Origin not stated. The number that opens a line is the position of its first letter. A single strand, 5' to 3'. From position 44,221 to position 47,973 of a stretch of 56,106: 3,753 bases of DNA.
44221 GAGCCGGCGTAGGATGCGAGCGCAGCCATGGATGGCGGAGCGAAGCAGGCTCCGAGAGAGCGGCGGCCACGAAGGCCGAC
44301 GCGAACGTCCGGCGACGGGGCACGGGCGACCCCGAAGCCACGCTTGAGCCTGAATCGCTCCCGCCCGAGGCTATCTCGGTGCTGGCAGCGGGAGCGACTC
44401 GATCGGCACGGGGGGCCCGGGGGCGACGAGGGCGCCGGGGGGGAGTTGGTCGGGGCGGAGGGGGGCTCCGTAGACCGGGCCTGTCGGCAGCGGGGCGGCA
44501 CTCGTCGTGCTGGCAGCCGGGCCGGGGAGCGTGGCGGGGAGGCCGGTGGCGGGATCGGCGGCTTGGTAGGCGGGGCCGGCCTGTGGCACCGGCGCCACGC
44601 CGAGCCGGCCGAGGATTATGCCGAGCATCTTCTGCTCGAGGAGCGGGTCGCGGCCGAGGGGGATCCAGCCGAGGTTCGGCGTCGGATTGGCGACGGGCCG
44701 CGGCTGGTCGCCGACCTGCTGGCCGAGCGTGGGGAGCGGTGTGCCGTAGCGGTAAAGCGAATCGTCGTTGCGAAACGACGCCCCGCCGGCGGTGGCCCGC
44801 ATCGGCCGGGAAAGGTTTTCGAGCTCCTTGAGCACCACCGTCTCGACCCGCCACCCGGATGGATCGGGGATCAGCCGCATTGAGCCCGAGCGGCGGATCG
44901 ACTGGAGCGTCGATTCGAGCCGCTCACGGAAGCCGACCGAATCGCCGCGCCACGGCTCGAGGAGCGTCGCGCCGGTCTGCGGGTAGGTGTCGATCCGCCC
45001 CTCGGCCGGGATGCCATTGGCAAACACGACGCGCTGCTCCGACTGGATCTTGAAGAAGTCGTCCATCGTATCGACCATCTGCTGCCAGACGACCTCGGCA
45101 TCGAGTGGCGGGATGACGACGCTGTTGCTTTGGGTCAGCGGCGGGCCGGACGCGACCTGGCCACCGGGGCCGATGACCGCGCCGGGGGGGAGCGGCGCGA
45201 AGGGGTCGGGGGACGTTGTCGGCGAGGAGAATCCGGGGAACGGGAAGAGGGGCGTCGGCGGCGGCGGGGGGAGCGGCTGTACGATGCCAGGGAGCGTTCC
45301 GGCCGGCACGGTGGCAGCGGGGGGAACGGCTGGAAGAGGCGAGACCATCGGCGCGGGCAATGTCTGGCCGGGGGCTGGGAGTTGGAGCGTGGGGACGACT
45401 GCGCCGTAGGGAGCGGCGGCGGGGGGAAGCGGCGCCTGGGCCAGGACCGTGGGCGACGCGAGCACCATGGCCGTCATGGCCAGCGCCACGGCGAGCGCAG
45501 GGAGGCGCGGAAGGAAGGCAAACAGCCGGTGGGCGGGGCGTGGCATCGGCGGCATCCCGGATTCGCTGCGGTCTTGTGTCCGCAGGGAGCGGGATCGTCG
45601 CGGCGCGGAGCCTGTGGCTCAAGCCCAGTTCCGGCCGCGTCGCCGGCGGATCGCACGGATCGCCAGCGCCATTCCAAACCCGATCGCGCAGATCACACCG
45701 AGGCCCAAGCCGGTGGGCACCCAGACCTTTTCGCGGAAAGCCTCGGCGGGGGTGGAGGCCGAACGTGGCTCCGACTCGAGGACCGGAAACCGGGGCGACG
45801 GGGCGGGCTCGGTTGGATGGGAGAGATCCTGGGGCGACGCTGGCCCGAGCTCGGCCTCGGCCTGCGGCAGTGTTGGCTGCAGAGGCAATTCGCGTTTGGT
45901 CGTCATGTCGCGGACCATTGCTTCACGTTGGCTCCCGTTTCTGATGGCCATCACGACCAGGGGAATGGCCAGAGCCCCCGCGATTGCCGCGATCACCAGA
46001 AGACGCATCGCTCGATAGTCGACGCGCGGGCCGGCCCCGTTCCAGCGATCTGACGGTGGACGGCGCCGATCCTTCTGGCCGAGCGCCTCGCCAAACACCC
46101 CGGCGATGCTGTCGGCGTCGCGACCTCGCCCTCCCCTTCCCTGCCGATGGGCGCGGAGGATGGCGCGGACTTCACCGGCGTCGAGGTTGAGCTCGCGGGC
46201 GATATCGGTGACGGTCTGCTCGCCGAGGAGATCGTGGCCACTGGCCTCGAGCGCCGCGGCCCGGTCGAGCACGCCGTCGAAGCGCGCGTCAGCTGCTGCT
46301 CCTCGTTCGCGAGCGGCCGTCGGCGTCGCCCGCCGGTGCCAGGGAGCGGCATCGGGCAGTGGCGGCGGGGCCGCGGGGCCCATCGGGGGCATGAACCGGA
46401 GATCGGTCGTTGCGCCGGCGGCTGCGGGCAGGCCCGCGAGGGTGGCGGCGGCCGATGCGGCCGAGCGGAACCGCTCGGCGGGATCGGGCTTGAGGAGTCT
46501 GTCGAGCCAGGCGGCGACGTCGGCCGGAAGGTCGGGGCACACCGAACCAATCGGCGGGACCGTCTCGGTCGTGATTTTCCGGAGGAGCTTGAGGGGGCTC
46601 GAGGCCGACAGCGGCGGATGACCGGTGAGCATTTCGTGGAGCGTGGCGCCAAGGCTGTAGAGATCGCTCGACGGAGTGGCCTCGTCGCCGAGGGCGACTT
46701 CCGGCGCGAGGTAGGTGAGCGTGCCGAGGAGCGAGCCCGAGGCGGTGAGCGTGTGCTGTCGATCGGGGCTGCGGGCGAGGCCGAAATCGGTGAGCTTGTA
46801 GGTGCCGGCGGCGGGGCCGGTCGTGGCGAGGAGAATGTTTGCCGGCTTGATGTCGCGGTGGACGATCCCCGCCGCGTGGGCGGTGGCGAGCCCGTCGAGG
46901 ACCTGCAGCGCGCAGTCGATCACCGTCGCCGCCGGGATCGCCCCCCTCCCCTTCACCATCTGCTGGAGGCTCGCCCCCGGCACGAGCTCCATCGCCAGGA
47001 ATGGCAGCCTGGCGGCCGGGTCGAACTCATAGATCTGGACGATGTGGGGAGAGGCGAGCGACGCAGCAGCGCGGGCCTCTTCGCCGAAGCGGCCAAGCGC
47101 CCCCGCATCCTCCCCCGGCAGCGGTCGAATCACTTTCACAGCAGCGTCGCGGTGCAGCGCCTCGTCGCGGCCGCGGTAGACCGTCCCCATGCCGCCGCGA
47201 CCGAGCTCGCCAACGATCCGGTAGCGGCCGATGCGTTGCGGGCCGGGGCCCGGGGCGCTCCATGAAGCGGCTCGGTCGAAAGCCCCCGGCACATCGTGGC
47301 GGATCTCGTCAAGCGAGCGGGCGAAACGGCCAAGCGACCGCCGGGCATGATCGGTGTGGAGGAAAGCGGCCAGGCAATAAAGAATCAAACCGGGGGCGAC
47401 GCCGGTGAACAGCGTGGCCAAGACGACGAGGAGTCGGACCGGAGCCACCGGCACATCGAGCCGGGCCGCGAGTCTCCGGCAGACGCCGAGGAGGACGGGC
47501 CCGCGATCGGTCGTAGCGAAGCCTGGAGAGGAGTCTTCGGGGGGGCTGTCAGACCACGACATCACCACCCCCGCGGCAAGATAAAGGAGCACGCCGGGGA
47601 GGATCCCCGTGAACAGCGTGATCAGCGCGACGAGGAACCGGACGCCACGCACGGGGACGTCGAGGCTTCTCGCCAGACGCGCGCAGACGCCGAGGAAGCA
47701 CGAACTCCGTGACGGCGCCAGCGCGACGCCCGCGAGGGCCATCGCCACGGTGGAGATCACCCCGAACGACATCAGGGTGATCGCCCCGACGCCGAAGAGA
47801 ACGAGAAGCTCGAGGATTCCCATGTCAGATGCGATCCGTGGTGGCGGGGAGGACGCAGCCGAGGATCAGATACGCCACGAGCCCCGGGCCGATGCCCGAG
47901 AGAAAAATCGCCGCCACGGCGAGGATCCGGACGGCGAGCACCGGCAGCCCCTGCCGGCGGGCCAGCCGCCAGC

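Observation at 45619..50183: Phage-shock (Psp) operon wired to a PspC-fused Ser/Thr kinase: candidate new envelope-stress signalling system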

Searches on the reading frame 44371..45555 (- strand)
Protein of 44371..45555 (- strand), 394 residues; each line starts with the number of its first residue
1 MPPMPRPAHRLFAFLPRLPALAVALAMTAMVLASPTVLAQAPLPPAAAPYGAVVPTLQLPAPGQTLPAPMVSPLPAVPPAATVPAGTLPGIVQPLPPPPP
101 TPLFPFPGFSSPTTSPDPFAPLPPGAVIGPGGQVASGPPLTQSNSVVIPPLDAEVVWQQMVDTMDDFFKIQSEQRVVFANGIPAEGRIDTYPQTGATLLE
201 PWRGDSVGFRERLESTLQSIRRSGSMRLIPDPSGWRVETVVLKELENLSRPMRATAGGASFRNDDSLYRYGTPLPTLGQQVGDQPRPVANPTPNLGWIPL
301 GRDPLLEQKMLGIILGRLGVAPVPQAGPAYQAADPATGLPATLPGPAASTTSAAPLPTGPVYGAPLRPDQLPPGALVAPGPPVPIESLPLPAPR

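Call 3: search_protein_families(library=pfam, proteins=[window:44371-45555:-], max_evalue=0.01)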
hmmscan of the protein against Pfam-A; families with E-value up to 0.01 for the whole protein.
window:44371-45555:- (394 aa): 0 families

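Call 4: search_protein_families(library=ncbifam, proteins=[window:44371-45555:-], max_evalue=0.01)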
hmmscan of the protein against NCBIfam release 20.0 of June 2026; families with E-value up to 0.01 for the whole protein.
window:44371-45555:- (394 aa): 0 families

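Call 58: search_protein_families(library=pfam, proteins=[window:44371-45555:-], max_evalue=10)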
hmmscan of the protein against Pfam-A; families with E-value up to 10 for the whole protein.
window:44371-45555:- (394 aa): 0 families

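Call 61: find_homologous_proteins(query=window:44371-45555:-, max_evalue=0.001)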
Query window:44371-45555:- (394 aa): 501 proteins with E <= 0.001 among 8000 candidates; the best 120 are listed.
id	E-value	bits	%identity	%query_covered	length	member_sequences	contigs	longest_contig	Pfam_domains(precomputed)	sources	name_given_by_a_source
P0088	4.6e-214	729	95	88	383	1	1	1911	-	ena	-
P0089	3.1e-212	723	90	99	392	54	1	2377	-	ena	-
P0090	1.7e-211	721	92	88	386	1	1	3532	-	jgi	jgi:hypothetical protein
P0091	3.6e-210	716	90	99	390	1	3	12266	-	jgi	-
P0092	8.3e-210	715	92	88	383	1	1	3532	-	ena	-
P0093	3.5e-207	706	92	88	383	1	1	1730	-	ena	-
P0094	7.8e-207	705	94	87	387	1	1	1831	-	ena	-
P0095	5.6e-206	702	91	88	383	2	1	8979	-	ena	-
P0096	4.4e-204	696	91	88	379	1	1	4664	-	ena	-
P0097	3.0e-202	690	85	99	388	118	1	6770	-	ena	-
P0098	2.1e-196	671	84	99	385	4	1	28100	-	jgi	-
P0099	1.0e-188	646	80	99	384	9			-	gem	-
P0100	3.6e-177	608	75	99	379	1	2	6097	-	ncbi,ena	-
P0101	1.6e-170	586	87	73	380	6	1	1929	-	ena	-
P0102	7.7e-169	580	87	77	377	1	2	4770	-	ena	-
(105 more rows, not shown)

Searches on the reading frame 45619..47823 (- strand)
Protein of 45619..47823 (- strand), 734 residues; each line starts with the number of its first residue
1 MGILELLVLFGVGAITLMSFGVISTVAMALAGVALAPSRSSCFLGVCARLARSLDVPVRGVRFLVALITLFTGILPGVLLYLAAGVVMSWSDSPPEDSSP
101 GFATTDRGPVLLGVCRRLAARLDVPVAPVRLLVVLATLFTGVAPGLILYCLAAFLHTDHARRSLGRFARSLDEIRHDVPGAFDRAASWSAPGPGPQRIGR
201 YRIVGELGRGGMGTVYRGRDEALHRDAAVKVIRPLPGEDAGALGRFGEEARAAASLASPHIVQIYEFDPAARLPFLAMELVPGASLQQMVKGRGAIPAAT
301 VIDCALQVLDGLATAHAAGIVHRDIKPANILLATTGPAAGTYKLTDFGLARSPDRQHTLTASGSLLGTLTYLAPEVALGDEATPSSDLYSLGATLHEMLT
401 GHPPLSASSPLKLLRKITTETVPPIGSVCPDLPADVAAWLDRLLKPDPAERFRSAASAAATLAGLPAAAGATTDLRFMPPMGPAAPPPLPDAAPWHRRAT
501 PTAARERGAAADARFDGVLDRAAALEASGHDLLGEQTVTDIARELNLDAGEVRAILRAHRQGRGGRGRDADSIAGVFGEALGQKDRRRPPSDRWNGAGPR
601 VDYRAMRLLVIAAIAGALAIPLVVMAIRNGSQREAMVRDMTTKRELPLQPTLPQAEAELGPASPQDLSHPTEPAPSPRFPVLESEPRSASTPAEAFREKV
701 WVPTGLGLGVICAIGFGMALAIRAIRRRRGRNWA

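Call 3: search_protein_families(library=pfam, proteins=[window:45619-47823:-], max_evalue=0.01)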
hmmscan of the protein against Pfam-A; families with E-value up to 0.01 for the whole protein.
window:45619-47823:- (734 aa): 5 families
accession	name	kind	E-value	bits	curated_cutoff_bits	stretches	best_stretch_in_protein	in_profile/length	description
PF00069.31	Pkinase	-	1.6e-44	152.8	31.7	1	201-453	1-253/263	Protein kinase domain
PF07714.23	PK_Tyr_Ser-Thr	-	1.8e-28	100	23.1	1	204-451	4-248/258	Protein tyrosine and serine/threonine kinase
PF04024.17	PspC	-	2.1e-13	50.3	25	2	107-155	8-54/58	PspC domain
PF03109.22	ABC1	-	0.00025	20.7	22.9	1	273-359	142-223/244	ABC1 atypical kinase-like domain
PF17667.7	Pkinase_fungal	-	0.00044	19.5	24.1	1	316-390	303-378/387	Fungal protein kinase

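Call 4: search_protein_families(library=ncbifam, proteins=[window:45619-47823:-], max_evalue=0.01)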
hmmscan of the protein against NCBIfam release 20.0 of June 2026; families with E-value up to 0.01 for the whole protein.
window:45619-47823:- (734 aa): 17 families
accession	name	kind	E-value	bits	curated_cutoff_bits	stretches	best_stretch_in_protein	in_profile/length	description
NF033483.0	PknB_PASTA_kin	equivalog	1.4e-79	268.7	450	1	199-462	7-265/563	Stk1 family PASTA domain-containing Ser/Thr kinase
NF047741.1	antiphage_MADS6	equivalog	7e-49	166.9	460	2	302-467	302-462/612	methylation-associated defense system protein kinase MAD6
NF052427.1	StpK7MSMEG_1200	equivalog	1e-47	163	900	1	196-461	4-264/601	serine/threonine protein kinase StpK7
TIGR03903.1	TOMM_kin_cyc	equivalog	1.4e-37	129.1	705.75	1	226-414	5-198/1267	TOMM system kinase/cyclase fusion protein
NF053615.1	SerThrKinAfsKStmc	equivalog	8.1e-34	117.4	1300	1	195-451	9-254/809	protein serine/threonine kinase AfsK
NF038150.1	lanthi_synth_IV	equivalog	5.5e-31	107.7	650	1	199-496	189-460/851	class IV lanthionine synthetase LanL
NF009651.0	PRK13184.1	equivalog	9.6e-30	103.2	839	1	198-456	1-281/932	serine/threonine-protein kinase PknD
NF033442.0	BREX_PglW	equivalog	2.8e-20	71.7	990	2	163-356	475-666/1391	BREX system serine/threonine kinase PglW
TIGR02978.1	phageshock_pspC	equivalog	1.3e-15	57.3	104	2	110-160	12-62/121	envelope stress response membrane protein PspC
NF038151.1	lanthi_synth_III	equivalog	9.3e-13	47.4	575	1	200-406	221-430/833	class III lanthionine synthetase LanKC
NF058632.1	SerThrKinPrkT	equivalog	7.5e-09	35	280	1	200-335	22-153/322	serine/threonine protein kinase PrkT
NF007973.0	PRK10697.1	equivalog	1.2e-08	34.9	136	2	110-156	18-64/119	envelope stress response membrane protein PspC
NF043056.1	T4SS_LegK1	equivalog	8.3e-08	31.3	550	1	275-397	155-282/516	Dot/Icm T4SS effector kinase LegK1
TIGR03724.2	arch_bud32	equivalog_domain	2.2e-05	24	125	1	264-354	60-135/193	KEOPS complex kinase/ATPase Bud32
NF011463.0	PRK14879.1-4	equivalog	0.00011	21.7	188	1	260-352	81-162/237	Kae1-associated kinase Bud32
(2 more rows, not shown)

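Call 12: find_homologous_proteins(query=window:45619-47823:-, region=1-200, max_evalue=0.001)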
Query window:45619-47823:-, residues 1-200 (200 aa): 23 proteins with E <= 0.001 among 8000 candidates.
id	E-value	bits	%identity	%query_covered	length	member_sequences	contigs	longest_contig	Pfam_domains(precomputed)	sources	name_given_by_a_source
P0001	2.2e-120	418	100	100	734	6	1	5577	PF07714.24,PF00069.32,PF04024.18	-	-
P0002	1.9e-110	385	93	100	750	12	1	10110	PF07714.24,PF00069.32,PF04024.18,PF03109.23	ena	-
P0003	1.6e-109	382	93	100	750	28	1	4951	PF07714.24,PF00069.32,PF04024.18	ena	-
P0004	1.8e-107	376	90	100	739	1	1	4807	PF07714.24,PF00069.32,PF04024.18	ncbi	-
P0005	9.2e-105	367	90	99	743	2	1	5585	PF07714.24,PF00069.32,PF04024.18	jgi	jgi:serine/threonine-protein kinase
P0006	4.4e-104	365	91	96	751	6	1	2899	PF07714.24,PF00069.32,PF04024.18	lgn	-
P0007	6.9e-103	361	87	100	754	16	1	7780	PF07714.24,PF00069.32,PF04024.18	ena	-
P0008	7.0e-102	357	91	96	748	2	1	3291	PF07714.24,PF00069.32,PF04024.18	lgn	-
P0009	3.2e-100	352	87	97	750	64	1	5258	PF07714.24,PF00069.32,PF04024.18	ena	-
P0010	3.3e-100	352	87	97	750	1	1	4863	PF07714.24,PF00069.32,PF04024.18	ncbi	-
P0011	3.3e-100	352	87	97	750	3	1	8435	PF07714.24,PF00069.32,PF04024.18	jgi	jgi:serine/threonine-protein kinase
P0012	2.1e-99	349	86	97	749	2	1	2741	PF07714.24,PF00069.32,PF04024.18,PF03109.23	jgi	-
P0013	1.6e-96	340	88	96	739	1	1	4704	PF07714.24,PF00069.32,PF04024.18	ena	-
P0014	1.0e-95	337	83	100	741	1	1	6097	PF07714.24,PF00069.32,PF04024.18,PF03109.23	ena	-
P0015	2.0e-91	323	80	100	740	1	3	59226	PF07714.24,PF00069.32,PF04024.18,PF03109.23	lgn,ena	-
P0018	1.1e-59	220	59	97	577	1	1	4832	PF07714.24,PF00069.32,PF04024.18,PF03109.23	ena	-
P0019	1.7e-59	219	59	97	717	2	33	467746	PF07714.24,PF00069.32,PF04024.18,PF03109.23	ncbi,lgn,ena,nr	ncbi:MAG: hypothetical protein DWH79_07670 [Planctomycetota bacterium]|nr:MAG: hypothetical protein 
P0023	8.4e-20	90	49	57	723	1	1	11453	PF07714.24,PF00069.32,PF04024.18,PF01636.30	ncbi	-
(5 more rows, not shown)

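Call 25: search_protein_families(library=pfam, proteins=[P0019, P0023, P0018], max_evalue=0.001)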
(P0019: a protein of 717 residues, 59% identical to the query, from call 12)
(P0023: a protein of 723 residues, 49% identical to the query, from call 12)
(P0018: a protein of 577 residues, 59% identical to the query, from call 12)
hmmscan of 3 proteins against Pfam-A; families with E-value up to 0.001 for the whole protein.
P0019 (717 aa): 4 families
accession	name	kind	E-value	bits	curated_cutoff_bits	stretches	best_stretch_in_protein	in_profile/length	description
PF00069.31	Pkinase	-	1.7e-43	149.4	31.7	1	206-464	1-258/263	Protein kinase domain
PF07714.23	PK_Tyr_Ser-Thr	-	3.7e-27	95.7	23.1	1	210-457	5-249/258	Protein tyrosine and serine/threonine kinase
PF04024.17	PspC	-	6e-12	45.6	25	2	113-160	9-54/58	PspC domain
PF03109.22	ABC1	-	2.7e-05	23.9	22.9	1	245-363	114-222/244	ABC1 atypical kinase-like domain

P0023 (723 aa): 6 families
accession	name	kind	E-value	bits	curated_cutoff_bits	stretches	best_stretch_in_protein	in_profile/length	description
PF00069.31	Pkinase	-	5.3e-43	147.7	31.7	1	190-430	1-243/263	Protein kinase domain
PF07714.23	PK_Tyr_Ser-Thr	-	3.6e-26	92.5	23.1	1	195-409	6-222/258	Protein tyrosine and serine/threonine kinase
PF04024.17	PspC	-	8.2e-15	54.8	25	2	100-151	5-54/58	PspC domain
PF01636.29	APH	-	1.7e-05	25.1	23.2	0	209-304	18-109/239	Phosphotransferase enzyme family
PF17667.7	Pkinase_fungal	-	8.4e-05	21.9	24.1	1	288-375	288-376/387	Fungal protein kinase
PF03109.22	ABC1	-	0.00012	21.7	22.9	1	227-353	114-230/244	ABC1 atypical kinase-like domain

P0018 (577 aa): 5 families
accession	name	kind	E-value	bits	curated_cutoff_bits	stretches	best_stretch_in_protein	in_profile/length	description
PF00069.31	Pkinase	-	4.2e-42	144.8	31.7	1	206-422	1-209/263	Protein kinase domain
PF07714.23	PK_Tyr_Ser-Thr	-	3.6e-26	92.4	23.1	1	210-427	5-222/258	Protein tyrosine and serine/threonine kinase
PF04024.17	PspC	-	4.1e-12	46.2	25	2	113-160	9-54/58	PspC domain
PF03109.22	ABC1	-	1.5e-05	24.7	22.9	1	245-363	114-222/244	ABC1 atypical kinase-like domain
PF01636.29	APH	-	0.00015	22.1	23.2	0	203-342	41-187/239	Phosphotransferase enzyme family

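Call 27: find_encoding_contigs(protein=P0019, flank=8000, max_places=3)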
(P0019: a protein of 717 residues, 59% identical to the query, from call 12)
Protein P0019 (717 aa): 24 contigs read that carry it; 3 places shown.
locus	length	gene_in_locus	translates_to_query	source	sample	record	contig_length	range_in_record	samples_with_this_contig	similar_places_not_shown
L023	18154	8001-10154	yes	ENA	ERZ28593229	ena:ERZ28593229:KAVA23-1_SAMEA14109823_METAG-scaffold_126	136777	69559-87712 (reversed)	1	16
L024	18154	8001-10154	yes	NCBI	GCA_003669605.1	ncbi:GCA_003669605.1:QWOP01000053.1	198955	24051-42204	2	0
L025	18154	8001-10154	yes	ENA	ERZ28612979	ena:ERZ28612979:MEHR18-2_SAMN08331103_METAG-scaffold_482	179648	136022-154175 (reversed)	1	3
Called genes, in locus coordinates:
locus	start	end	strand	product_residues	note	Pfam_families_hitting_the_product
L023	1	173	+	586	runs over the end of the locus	-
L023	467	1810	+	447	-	PF11899:DUF3419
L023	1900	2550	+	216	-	PF01209:Ubie_methyltran (weak), PF13489:Methyltransf_23, PF13847:Methyltransf_31, PF08241:Methyltransf_11, PF08242:Methyltransf_12, PF13649:Methyltransf_25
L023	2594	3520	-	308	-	-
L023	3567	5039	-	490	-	PF00478:IMPDH, PF03060:NMO (faint), PF00571:CBS, PF01070:FMN_dh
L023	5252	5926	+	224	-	-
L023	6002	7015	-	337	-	PF00158:Sigma54_activat, PF14532:Sigma54_activ_2, PF07728:AAA_5 (faint), PF25601:AAA_lid_14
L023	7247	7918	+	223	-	PF04012:PspA_IM30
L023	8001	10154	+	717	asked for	PF04024:PspC (weak), PF00069:Pkinase, PF03109:ABC1 (faint), PF07714:PK_Tyr_Ser-Thr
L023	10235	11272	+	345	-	-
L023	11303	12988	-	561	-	PF00920:ILVD_EDD_N, PF24877:ILV_EDD_C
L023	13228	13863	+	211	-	PF00702:Hydrolase (weak)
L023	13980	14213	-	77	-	PF05768:Glrx-like, PF00462:Glutaredoxin (weak)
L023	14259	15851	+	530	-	PF00069:Pkinase, PF07714:PK_Tyr_Ser-Thr, PF03109:ABC1 (weak)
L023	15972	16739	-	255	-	PF01975:SurE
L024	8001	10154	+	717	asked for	PF04024:PspC (weak), PF00069:Pkinase, PF03109:ABC1 (faint), PF07714:PK_Tyr_Ser-Thr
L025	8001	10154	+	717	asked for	PF04024:PspC (weak), PF00069:Pkinase, PF03109:ABC1 (faint), PF07714:PK_Tyr_Ser-Thr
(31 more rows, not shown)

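Call 29: find_encoding_contigs(protein=P0023, flank=8000, max_places=3)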
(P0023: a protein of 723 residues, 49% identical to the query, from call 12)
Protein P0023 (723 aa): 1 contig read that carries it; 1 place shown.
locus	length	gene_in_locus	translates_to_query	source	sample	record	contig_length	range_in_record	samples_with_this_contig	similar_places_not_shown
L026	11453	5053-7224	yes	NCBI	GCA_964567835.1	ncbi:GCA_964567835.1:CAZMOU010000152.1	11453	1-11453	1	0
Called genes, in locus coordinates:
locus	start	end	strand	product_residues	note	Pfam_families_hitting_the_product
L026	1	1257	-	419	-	?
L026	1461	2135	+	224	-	-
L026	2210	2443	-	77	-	-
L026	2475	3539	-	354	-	PF00158:Sigma54_activat, PF14532:Sigma54_activ_2, PF25601:AAA_lid_14, PF02954:HTH_8 (faint)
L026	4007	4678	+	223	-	PF04012:PspA_IM30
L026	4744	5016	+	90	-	PF04024:PspC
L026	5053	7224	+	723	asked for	PF04024:PspC, PF00069:Pkinase, PF01636:APH (faint), PF07714:PK_Tyr_Ser-Thr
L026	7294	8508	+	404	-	-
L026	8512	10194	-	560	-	PF00920:ILVD_EDD_N, PF24877:ILV_EDD_C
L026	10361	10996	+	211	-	PF00702:Hydrolase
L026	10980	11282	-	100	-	PF05768:Glrx-like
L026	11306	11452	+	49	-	?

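Call 59: predict_structure(alignment_id=A2)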
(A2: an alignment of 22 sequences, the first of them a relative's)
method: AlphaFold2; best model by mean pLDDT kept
length: 734 residues; sequences in the alignment: 22
mean_pLDDT: 44.9   pTM: 0.33
mean pLDDT of the five models: 44.9, 43.3, 43.1, 42.8, 39.7
residues with pLDDT >= 90: 9; 70-90: 66; 50-70: 139; < 50: 520
segments of 3 or more residues with pLDDT < 50: 1-57, 84-110, 143-193, 207-215, 222-229, 232-285, 323-381, 405-420, 473-536, 544-546, 564-571, 578-711, 717-734
pLDDT, mean of each block of 10 residues (from residue 1): 41 41 39 32 43 44 52 52 46 33 38 55 54 55 48 44 40 32 30 51 51 49 47 46 45 37 28 30 44 69 70 61 45 32 27 25 25 35 69 77 53 38 80 90 84 86 82 44 34 31 24 30 30 46 54 63 46 50 35 28 38 42 36 37 33 29 30 33 31 37 38 50 41 28
secondary structure, 60 per line:
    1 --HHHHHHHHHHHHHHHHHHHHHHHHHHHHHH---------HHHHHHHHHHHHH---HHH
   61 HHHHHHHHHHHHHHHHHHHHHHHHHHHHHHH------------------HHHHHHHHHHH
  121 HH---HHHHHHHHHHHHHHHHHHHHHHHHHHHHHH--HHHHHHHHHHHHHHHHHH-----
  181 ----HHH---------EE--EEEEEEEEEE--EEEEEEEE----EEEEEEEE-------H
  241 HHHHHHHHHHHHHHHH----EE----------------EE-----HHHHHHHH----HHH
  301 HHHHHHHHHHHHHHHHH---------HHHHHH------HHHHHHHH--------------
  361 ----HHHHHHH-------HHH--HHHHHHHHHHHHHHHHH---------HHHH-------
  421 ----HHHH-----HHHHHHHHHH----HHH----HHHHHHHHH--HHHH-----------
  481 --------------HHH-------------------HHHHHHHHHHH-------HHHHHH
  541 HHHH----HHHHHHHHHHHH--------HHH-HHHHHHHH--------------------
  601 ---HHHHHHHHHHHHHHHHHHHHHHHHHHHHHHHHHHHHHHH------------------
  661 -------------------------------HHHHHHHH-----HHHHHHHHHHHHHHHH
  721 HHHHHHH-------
elements in order (helices of 4 or more, strands of 3 or more residues): H3-32 H42-54 H58-91 H110-122 H126-155 H158-175 E201-210 E213-220 E225-232 H240-256 H286-293 H298-317 H327-332 H339-346 H365-371 H384-400 H410-413 H425-428 H434-443 H455-463 H466-469 H517-527 H535-544 H549-560 H573-580 H604-642 H692-699 H705-727

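Call 92: search_protein_families(library=padloc, proteins=[window:45619-47823:-], max_evalue=0.001)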
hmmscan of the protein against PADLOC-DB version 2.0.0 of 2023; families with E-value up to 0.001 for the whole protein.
window:45619-47823:- (734 aa): 34 families (the best 25 are shown)
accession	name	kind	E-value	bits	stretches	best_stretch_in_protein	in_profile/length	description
PDLC04042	PD-T4-6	-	3.7e-80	267.7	1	198-464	8-271/292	-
PDLC04053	PD-T4-6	-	2.8e-77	258.2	1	196-470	6-276/311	-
PDLC04061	PD-T4-6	-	3.9e-75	252.3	1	199-519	16-284/510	-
PDLC04043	PD-T4-6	-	1.6e-71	239.7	1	196-473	12-286/452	-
PDLC04054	PD-T4-6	-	6.5e-69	231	1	199-513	11-322/347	-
PDLC04057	PD-T4-6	-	5.2e-67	224.8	1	199-457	8-262/443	-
PDLC04060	PD-T4-6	-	6.4e-67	224.5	1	199-462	8-266/486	-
PDLC04138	mad6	-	1.7e-64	216.9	1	188-452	40-301/659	mads_6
PDLC04047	PD-T4-6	-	2.7e-64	215.3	1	197-463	8-270/327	-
PDLC04039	PD-T4-6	-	3.8e-63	212.1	1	197-662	12-433/458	-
PDLC04052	PD-T4-6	-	8.7e-58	194.7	1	199-464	9-275/496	-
PDLC01088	C3a189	-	7.7e-57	191.4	1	197-463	3-259/840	kinase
PDLC04048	PD-T4-6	-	5.7e-56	188.4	1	199-454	10-261/354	-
PDLC04050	PD-T4-6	-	7.9e-56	187.9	1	198-475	62-336/480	-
PDLC04041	PD-T4-6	-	4.6e-53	179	1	198-470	27-295/443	-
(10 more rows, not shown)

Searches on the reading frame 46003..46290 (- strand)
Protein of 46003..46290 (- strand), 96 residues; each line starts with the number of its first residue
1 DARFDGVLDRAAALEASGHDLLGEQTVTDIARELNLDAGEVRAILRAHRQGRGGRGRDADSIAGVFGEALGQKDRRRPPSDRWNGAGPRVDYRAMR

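Call 58: search_protein_families(library=pfam, proteins=[window:46003-46290:-], max_evalue=10)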
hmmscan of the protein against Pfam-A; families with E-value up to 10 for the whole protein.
seq(96 aa): 3 families
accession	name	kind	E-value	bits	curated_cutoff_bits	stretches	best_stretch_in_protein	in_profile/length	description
PF13542.12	HTH_Tnp_ISL3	-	0.0014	18.5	27.4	1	20-48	22-50/51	Helix-turn-helix domain of transposase family ISL3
PF22083.2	I-HmuI_NUMOD-like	-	0.1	12.6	27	1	28-54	16-42/46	DNA endonuclease I-HmuI-like, NUMOD-like domain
PF04539.22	Sigma70_r3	-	0.12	12.9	25.3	1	26-50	22-46/78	Sigma-70 region 3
